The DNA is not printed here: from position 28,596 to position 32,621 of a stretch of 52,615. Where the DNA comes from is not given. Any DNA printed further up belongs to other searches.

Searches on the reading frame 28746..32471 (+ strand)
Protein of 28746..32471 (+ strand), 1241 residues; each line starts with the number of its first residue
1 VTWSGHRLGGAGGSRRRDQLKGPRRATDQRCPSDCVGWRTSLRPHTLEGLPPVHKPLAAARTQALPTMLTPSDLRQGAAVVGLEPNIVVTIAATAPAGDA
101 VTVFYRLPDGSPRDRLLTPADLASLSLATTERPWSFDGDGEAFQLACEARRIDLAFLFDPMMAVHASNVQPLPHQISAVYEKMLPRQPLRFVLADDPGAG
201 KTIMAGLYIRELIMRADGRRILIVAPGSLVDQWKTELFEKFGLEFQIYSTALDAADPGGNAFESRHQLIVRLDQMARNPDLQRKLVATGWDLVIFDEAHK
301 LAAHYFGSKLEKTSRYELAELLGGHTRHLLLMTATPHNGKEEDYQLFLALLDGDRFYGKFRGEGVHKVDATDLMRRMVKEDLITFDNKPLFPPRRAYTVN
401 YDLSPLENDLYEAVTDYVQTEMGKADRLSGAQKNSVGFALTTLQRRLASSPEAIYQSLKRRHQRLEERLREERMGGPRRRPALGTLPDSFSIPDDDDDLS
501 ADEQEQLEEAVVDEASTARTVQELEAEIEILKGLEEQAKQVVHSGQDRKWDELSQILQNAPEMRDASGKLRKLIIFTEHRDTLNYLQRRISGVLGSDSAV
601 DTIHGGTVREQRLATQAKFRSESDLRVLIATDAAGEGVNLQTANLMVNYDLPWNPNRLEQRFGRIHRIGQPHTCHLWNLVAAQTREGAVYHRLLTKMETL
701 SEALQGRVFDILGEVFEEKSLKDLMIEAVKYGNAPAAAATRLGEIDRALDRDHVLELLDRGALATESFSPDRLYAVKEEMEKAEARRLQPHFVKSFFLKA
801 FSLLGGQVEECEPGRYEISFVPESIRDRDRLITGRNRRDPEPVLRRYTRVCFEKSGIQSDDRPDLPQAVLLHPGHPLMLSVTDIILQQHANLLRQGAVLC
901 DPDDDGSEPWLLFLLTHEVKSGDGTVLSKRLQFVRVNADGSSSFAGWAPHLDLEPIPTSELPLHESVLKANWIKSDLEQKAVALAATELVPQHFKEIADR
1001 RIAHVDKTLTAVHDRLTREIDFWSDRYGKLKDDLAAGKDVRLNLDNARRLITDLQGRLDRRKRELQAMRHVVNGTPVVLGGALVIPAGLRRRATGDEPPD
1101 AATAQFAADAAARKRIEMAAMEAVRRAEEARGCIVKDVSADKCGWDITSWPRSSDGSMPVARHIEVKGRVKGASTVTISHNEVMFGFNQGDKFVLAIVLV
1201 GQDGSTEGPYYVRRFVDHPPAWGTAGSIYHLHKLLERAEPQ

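Call 17: search_protein_families(library=pfam, proteins=[window:28746-32471:+], max_evalue=0.01)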
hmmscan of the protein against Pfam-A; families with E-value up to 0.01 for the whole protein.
window:28746-32471:+ (1241 aa): 5 families
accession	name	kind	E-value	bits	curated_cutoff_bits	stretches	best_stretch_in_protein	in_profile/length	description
PF00271.37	Helicase_C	-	4.3e-23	82.1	23.5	1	567-669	12-110/110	Helicase conserved C-terminal domain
PF13020.12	NOV_C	-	2.5e-17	63.2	22.1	1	1116-1203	1-84/91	Protein NO VEIN, C-terminal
PF00176.29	SNF2-rel_dom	-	2.4e-12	47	24.9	1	192-356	21-183/290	SNF2-related domain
PF04851.21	ResIII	-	5e-12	46.5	22.5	1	170-337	3-163/164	Type III restriction enzyme, res subunit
PF00270.35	DEAD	-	3e-09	37.3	26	1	191-337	17-161/167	DEAD/DEAH box helicase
